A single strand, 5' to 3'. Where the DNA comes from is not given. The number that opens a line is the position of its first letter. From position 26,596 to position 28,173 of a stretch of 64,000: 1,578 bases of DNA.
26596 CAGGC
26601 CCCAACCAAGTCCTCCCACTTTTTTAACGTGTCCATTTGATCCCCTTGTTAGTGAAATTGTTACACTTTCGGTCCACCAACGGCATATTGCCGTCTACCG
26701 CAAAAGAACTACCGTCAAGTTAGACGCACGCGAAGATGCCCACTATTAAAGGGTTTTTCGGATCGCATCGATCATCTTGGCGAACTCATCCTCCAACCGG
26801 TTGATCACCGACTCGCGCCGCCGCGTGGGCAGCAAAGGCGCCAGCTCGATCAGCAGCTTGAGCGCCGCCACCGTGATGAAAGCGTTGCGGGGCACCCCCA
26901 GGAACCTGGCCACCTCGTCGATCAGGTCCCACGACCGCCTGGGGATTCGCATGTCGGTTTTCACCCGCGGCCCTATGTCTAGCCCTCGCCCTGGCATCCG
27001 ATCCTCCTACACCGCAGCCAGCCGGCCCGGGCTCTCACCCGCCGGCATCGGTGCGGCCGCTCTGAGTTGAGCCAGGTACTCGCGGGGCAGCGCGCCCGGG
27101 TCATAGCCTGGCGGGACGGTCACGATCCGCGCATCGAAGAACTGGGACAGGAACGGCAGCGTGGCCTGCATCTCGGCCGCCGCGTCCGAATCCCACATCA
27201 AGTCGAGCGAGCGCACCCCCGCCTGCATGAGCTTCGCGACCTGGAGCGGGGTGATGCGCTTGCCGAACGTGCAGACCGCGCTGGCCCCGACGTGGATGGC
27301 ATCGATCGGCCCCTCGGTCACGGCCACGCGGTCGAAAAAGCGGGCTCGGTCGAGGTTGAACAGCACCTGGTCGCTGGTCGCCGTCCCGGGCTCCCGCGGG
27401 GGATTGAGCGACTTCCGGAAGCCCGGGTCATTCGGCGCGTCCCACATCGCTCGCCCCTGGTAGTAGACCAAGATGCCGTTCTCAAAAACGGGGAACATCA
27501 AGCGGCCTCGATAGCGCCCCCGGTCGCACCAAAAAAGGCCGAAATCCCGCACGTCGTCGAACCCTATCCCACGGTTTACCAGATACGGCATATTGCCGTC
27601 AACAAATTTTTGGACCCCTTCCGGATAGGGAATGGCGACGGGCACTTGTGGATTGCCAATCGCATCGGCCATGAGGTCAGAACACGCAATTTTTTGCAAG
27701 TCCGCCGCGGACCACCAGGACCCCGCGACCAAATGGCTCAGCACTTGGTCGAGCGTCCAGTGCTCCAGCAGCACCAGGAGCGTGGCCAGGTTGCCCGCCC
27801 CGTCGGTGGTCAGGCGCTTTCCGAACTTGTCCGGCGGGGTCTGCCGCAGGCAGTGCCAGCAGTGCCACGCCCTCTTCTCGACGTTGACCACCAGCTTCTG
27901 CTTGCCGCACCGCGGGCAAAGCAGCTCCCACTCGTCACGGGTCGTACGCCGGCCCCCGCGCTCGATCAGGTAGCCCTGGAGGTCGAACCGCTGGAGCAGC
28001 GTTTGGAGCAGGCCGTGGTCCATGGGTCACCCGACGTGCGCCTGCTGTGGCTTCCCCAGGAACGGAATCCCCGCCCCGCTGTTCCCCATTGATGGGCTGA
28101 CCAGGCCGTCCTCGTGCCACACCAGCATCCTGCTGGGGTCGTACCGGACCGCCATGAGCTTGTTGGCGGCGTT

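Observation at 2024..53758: Family of near-identical promoters with the palindromic operator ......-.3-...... embedded in the spacer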

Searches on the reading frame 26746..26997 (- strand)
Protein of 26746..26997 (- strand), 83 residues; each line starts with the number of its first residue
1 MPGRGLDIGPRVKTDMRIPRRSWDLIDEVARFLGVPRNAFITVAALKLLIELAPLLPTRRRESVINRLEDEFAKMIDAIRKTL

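Call 9: search_protein_families(library=pfam, proteins=[window:26746-26997:-], max_evalue=0.01)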
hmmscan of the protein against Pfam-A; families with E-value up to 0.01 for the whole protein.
window:26746-26997:- (83 aa): 0 families

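Call 18: search_protein_families(library=phrogs, proteins=[window:26746-26997:-], max_evalue=0.01)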
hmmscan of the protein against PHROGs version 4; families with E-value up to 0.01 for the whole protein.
window:26746-26997:- (83 aa): 0 families

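Call 42: search_protein_families(library=pfam, alignment_id=A2, max_evalue=0.01)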
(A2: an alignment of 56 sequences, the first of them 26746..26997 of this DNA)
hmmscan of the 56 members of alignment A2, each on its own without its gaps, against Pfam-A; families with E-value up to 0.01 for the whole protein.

A. member 1, window:26746-26997:- (83 aa): 0 families

B. families by the number of members that match (of 56 scanned): 11 families
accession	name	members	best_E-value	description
PF09723.15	Zn_ribbon_8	2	5e-10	Zinc ribbon domain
PF11753.13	DUF3310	1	1.4e-21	Protein of unknwon function (DUF3310)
PF14311.12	DUF4379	1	5e-05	Probable Treble clef zinc finger domain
PF08271.17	Zn_Ribbon_TF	1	0.0022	TFIIB zinc-binding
PF13453.11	Zn_ribbon_TFIIB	1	0.0025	Transcription factor zinc-finger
PF14662.11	KASH_CCD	1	0.0026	Coiled-coil region of CCDC155 or KASH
PF21349.2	RUBY_RBDX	1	0.0026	Rubrerythrin, rubredoxin-like domain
PF25208.1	DUF7838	1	0.003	Domain of unknown function (DUF7838)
PF22811.2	Zn_ribbon_NrdR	1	0.0046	Transcriptional repressor NrdR-like, N-terminal domain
PF01155.25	HypA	1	0.0056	Hydrogenase/urease nickel incorporation, metallochaperone, hypA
PF01396.24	Zn_ribbon_Top1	1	0.0067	Topoisomerase DNA binding C4 zinc finger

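Call 52: search_protein_families(library=pfam, proteins=[window:26749-26997:-], max_evalue=10)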
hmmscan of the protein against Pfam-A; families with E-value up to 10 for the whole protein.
seq(83 aa): 0 families

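Call 59: search_solved_structures(query=A3, max_evalue=10, show_alignments=3)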
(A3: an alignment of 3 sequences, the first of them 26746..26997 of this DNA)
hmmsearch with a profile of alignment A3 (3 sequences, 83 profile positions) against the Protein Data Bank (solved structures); distinct sequences matched with E-value up to 10: 2.
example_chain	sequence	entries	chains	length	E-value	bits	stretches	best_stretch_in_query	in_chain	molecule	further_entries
7wj0_A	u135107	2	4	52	0.011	19.1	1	12-57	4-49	Antitoxin MazE6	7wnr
9tlt_A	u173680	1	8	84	0.47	13.8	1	43-75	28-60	Sc-apCC-2-KLHL20-4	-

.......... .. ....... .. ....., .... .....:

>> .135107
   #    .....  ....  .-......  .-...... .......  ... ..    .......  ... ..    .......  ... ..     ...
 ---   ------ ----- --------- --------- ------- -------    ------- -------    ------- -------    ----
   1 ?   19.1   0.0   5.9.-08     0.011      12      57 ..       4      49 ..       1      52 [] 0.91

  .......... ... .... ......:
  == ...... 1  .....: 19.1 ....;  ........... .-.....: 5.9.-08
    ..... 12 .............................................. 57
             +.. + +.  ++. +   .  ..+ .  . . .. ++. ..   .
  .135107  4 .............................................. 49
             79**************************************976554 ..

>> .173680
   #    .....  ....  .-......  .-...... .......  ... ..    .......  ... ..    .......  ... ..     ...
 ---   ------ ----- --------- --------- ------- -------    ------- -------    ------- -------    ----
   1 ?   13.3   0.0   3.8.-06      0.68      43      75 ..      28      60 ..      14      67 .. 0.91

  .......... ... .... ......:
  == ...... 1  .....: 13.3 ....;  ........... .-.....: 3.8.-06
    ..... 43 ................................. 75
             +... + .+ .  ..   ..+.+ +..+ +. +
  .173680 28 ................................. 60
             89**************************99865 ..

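Call 65: predict_structure(protein=window:26746-26997:-)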
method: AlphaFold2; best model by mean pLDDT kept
length: 83 residues; sequences in the alignment: 1
mean_pLDDT: 82.1   pTM: 0.60
mean pLDDT of the five models: 82.1, 78.4, 75.7, 72.8, 65.5
residues with pLDDT >= 90: 36; 70-90: 31; 50-70: 12; < 50: 4
segments of 3 or more residues with pLDDT < 50: 1-3
pLDDT, mean of each block of 10 residues (from residue 1): 52 66 92 90 92 85 90 90 81
secondary structure, 60 per line:
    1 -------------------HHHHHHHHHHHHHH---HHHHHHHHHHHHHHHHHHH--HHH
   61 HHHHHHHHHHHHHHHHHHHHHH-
elements in order: H20-33 H37-55 H58-82

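Call 69: fold_search(model_id=the predicted structure, library=pdb)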
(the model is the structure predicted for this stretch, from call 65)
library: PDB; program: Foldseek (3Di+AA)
matches with E <= 10: 100; with E <= 0.001: 0
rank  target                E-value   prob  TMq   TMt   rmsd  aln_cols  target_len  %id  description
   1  1b28_MODEL_1_A        8.4e-01  0.57  0.32  0.47   8.8        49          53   28  ARC REPRESSOR MYL MUTANT FROM SALMONELLA BACTERIOPHAGE P22 (released 1999-11-03)
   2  1par_A                1.4e+00  0.66  0.38  0.59  10.2        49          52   24  DNA RECOGNITION BY BETA-SHEETS IN THE ARC REPRESSOR-OPERATOR CRYSTAL STRUCTURE (released 1994-07-31)
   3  1bdv_B                1.6e+00  0.57  0.37  0.56  10.3        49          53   26  ARC FV10 COCRYSTAL (released 1999-01-06)
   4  7ak7_C                2.0e+00  0.30  0.37  0.36   9.3        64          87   25  Structure of Salmonella TacT2 toxin bound to TacA2 antitoxin (released 2021-08-18)
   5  6w6g_B                2.6e+00  0.41  0.51  0.07  11.7        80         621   19  The Mycobacterium tuberculosis ClpB disaggregase hexamer structure in conformation I in the presence of DnaK chaperone (released 2021-03-17)
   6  8w52_J                2.6e+00  0.11  0.28  0.23  12.3        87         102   14  p17 protein structure of HIV2 when OLA1 existing (released 2023-09-13)
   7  8w52_D                2.7e+00  0.15  0.27  0.22  10.1        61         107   11  p17 protein structure of HIV2 when OLA1 existing (released 2023-09-13)
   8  6gts_C                2.9e+00  0.25  0.40  0.40  11.8        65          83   17  Structure of the AtaT-AtaR complex bound DNA (released 2019-03-06)
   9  1ecw                  3.5e+00  0.11  0.24  0.19  10.0        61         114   16  CRYSTAL STRUCTURE OF SIMIAN IMMUNODEFICIENCY VIRUS MATRIX ANTIGEN (SIV MA) AT 293K. (released 2000-02-16)
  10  7oci_C                3.7e+00  0.72  0.45  0.32   1.4        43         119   16  Cryo-EM structure of yeast Ost6p containing oligosaccharyltransferase complex (released 2022-02-16)
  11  6sbx_A                4.2e+00  0.23  0.38  0.54   7.8        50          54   18  CdbA Form Two (released 2020-04-22)
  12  7mrl_C                4.2e+00  0.07  0.26  0.23  13.0        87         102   11  Structure of HIV-1 matrix domain bound to human tRNALys3 (released 2021-08-11)
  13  8bf9_h                4.5e+00  0.44  0.52  0.40   8.2        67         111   16  Molecular view of ER membrane remodeling by the Sec61/TRAP translocon. (released 2023-11-01)
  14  6w6g_A                4.5e+00  0.25  0.49  0.07  11.0        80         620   18  The Mycobacterium tuberculosis ClpB disaggregase hexamer structure in conformation I in the presence of DnaK chaperone (released 2021-03-17)
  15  2ba3_MODEL_1_A        4.8e+00  0.30  0.33  0.52   6.1        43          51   28  NMR Structure of NikA N-terminal Fragment (released 2006-10-03)
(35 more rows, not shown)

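Call 70: search_protein_representatives(protein=window:26746-26997:-)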
Query: 83 residues. Proteins with E-value up to 0.001 (for the whole library): 53; up to 1e-10: 4; up to 1e-30: 0. The best 53 are listed.
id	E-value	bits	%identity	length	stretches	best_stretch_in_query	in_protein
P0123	4.5e-20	87.6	78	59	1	25-82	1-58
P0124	1.0e-15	73.7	45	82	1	7-82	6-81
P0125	3.7e-14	68.7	44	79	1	11-80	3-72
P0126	4.6e-12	62.1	43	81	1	10-81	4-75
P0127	1.1e-10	57.7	45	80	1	9-81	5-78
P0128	6.7e-10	55.2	39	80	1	8-83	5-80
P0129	9.8e-10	54.7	41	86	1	7-81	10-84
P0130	1.2e-09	54.4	36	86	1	8-81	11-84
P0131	2.3e-09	53.5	45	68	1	16-81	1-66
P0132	1.4e-08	51.0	46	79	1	13-82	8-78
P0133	1.4e-08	51.0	41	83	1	6-78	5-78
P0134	1.7e-08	50.7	40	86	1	9-81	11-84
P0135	2.3e-08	50.3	40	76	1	9-76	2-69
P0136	5.4e-08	49.1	39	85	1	9-82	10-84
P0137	5.5e-08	49.1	36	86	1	7-81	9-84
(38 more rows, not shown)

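Call 74: search_solved_structures(query=A6, max_evalue=10, show_alignments=4)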
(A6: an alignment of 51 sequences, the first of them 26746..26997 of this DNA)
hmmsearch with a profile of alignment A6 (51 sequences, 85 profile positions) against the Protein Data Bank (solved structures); distinct sequences matched with E-value up to 10: 15.
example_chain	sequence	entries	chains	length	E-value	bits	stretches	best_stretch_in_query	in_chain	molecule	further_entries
7wj0_A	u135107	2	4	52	0.0001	25.3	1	14-56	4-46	Antitoxin MazE6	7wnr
2cpg_A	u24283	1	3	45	0.0003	23.8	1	13-47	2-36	TRANSCRIPTIONAL REPRESSOR COPG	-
1b01_A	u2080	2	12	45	0.0003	23.8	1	13-47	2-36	TRANSCRIPTIONAL REPRESSOR COPG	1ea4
5x3t_A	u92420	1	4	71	0.15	15.1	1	15-39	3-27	Antitoxin VapB26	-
9k81_A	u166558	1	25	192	0.18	14.9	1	24-49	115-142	Fiber-n7-Zn1-HEHE-74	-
8kc4_A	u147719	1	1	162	0.23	14.5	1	45-84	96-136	De novo design protein -NA05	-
2jua_A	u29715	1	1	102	0.47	13.5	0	67-84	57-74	de novo protein S836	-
7vf3_B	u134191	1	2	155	0.58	13.2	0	51-80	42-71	Uteroglobin,PB1m7 peptide,Uteroglobin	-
7vg7_B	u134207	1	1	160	0.65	13.1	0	51-79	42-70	Uteroglobin,PB1m6A9 peptide,Uteroglobin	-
1b28_A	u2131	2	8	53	0.8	12.8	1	15-43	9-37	PROTEIN (REGULATORY PROTEIN ARC) | ARC REPRESSOR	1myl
5aek_B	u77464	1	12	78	1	12.4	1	15-42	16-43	SMALL UBIQUITIN-RELATED MODIFIER 1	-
1p68_A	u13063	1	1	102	1.2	12.2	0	67-84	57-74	De novo designed protein S-824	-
2l76_A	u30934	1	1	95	1.5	12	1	14-38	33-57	NFATC2-interacting protein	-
3jbn_A8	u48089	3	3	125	1.7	11.7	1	45-78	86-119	60S ribosomal protein eL32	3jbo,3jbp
2lse_A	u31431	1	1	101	8.9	9.4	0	61-82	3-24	Four Helix Bundle Protein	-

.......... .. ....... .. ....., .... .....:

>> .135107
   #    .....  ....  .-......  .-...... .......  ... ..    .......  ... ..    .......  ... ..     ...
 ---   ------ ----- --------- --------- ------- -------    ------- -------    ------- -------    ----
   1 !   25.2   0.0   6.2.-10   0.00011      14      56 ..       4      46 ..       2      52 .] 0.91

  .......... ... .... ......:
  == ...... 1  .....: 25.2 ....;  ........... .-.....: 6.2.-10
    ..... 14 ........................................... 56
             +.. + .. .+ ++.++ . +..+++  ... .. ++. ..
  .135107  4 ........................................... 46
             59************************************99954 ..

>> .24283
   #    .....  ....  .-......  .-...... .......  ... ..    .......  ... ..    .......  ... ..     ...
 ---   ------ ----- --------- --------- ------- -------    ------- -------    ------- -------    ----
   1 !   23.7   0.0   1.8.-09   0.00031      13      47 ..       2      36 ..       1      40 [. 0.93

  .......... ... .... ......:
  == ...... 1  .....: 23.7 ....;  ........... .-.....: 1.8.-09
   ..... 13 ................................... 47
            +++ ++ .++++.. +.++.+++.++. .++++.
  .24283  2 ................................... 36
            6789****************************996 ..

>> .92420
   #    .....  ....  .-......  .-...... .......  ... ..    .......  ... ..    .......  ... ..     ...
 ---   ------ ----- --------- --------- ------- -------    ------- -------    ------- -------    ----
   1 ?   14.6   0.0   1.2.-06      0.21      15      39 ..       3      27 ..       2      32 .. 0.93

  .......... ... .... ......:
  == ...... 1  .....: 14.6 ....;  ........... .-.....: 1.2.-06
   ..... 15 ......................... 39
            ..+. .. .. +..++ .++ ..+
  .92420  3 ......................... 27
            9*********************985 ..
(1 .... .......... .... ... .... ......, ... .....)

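Call 75: find_homologous_proteins(query=A6, max_evalue=0.001)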
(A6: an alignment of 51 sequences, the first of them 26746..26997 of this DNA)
Query A6 (51 sequences) (83 aa, profile of the alignment): 47 proteins with E <= 0.001 among 1459 candidates.
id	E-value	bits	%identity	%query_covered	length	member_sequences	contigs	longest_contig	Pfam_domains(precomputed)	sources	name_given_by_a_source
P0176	2.8e-29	118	37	92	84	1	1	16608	-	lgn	-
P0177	3.6e-28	115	39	90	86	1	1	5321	-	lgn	-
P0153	1.5e-26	110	37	89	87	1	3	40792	-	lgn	-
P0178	3.7e-25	105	34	87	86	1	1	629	-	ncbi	-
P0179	5.5e-25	105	39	98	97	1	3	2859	-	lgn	-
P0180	7.5e-25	104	39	92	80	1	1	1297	-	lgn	-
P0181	1.3e-24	104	95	100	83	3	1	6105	-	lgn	-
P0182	1.5e-24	103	39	100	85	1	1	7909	-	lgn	-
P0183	1.6e-24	103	36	88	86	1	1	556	-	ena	-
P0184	2.4e-24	103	44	95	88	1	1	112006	-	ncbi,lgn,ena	-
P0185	2.7e-24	103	32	88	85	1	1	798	-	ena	-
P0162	3.4e-24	102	32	89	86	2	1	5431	-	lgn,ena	-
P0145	3.6e-24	102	33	87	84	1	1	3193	-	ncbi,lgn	-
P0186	4.1e-24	102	42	98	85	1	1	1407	-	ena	-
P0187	4.5e-24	102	39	83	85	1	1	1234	-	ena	-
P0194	1.8e-22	97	42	94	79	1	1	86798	-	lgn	-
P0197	7.5e-22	95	36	88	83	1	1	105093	-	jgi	jgi:hypothetical protein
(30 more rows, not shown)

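Call 76: find_encoding_contigs(protein=P0184, flank=10000, max_places=2)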
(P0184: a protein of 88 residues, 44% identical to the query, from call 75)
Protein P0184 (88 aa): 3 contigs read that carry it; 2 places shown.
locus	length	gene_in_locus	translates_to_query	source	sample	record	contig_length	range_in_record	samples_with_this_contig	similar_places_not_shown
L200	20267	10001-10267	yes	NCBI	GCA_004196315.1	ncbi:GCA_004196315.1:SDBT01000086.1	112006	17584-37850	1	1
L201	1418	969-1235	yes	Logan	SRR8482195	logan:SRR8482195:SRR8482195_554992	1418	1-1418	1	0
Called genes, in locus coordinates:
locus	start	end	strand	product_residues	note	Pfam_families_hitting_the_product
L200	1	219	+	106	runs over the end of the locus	-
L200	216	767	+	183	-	-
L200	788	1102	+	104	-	-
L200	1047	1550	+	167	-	-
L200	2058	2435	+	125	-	PF11750:DUF3307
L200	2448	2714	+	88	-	-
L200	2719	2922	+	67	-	-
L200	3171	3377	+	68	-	-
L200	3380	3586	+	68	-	-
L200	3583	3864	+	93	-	-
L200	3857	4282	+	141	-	-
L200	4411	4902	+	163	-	-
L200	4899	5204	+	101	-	-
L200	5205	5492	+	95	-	-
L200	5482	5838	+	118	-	PF12637:TSCPD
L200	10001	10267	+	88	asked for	-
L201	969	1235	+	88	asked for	-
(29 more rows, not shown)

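Call 77: find_encoding_contigs(protein=P0197, flank=10000, max_places=2)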
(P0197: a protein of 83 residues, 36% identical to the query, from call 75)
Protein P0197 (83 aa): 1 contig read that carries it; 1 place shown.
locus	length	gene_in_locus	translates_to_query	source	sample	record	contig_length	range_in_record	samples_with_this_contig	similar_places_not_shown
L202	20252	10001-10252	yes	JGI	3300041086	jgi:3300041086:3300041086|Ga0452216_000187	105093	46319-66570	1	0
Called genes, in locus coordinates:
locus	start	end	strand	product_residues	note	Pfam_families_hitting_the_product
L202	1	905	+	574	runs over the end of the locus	PF13385:Laminin_G_3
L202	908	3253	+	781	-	PF13385:Laminin_G_3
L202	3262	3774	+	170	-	-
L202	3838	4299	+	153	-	-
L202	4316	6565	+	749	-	-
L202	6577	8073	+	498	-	-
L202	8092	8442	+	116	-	-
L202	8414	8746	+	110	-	-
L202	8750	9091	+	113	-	-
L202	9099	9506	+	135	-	-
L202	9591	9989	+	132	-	-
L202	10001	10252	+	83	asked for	-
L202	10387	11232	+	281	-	PF11149:DUF2924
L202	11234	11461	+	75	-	PF09723:Zn_ribbon_8 (weak)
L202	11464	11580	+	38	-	-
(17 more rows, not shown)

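Call 78: find_encoding_contigs(protein=P0194, flank=10000, max_places=2)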
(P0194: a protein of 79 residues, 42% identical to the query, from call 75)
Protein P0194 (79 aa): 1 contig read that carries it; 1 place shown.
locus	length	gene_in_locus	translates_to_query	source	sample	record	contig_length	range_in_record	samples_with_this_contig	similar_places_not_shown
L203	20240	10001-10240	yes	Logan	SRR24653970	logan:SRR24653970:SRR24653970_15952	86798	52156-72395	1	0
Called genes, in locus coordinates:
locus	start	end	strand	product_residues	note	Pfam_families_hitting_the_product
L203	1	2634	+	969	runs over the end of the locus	-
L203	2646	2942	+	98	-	-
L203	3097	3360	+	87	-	-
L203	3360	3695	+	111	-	-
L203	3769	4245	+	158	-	-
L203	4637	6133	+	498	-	PF04851:ResIII, PF00271:Helicase_C (weak)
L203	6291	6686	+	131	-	-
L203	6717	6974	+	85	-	-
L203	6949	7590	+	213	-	-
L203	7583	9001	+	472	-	PF03796:DnaB_C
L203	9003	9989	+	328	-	-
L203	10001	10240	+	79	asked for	-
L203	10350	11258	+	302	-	-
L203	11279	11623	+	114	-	-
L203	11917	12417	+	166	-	-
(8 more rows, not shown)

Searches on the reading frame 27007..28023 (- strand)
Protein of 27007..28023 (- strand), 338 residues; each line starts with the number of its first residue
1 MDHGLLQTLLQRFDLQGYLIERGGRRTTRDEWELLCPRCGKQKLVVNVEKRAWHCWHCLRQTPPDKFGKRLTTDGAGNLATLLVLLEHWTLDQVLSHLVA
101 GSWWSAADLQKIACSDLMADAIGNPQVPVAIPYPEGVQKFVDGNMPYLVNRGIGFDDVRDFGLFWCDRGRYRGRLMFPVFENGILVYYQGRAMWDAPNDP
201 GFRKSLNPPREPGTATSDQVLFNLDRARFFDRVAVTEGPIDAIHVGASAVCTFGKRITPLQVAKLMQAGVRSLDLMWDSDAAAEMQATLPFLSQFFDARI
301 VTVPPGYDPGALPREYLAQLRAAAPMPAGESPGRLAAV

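Call 9: search_protein_families(library=pfam, proteins=[window:27007-28023:-], max_evalue=0.01)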
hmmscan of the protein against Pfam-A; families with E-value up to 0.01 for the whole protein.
window:27007-28023:- (338 aa): 0 families

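Call 18: search_protein_families(library=phrogs, proteins=[window:27007-28023:-], max_evalue=0.01)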
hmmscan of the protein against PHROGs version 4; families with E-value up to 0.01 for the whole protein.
window:27007-28023:- (338 aa): 2 families
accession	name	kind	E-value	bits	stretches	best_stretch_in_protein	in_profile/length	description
phrog_47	-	DNA, RNA and nucleotide metabolism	1.4e-38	134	1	25-319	44-328/947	DNA primase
phrog_6444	-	DNA, RNA and nucleotide metabolism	8.8e-09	35.7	1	170-314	199-352/577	DNA primase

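Call 20: find_related_loci(query=window:27007-28023:-, collection=viral_contigs, flank=10000)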
Query window:27007-28023:- (338 aa) in viral_contigs; peptide patterns used: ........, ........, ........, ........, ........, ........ (x = any residue, [..] = any of these).
1 stretches matched a pattern, but none encodes a relative of the query by tblastn (E <= 1e-3).

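Call 21: find_encoding_contigs(protein=window:27007-28023:-, flank=2000, max_places=6)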
Protein window:27007-28023:- (338 aa): 1 contig read that carries it; 1 place shown.
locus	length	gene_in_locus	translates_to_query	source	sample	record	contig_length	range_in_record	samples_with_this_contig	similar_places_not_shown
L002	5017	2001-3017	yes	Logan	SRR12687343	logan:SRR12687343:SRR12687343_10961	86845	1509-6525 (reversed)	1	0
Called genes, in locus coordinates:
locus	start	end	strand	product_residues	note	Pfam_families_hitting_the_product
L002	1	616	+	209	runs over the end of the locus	-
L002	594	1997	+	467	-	PF13481:AAA_25 (weak), PF03796:DnaB_C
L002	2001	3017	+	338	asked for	-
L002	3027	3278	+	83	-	-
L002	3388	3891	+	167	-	-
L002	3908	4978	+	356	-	-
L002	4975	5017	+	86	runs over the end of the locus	-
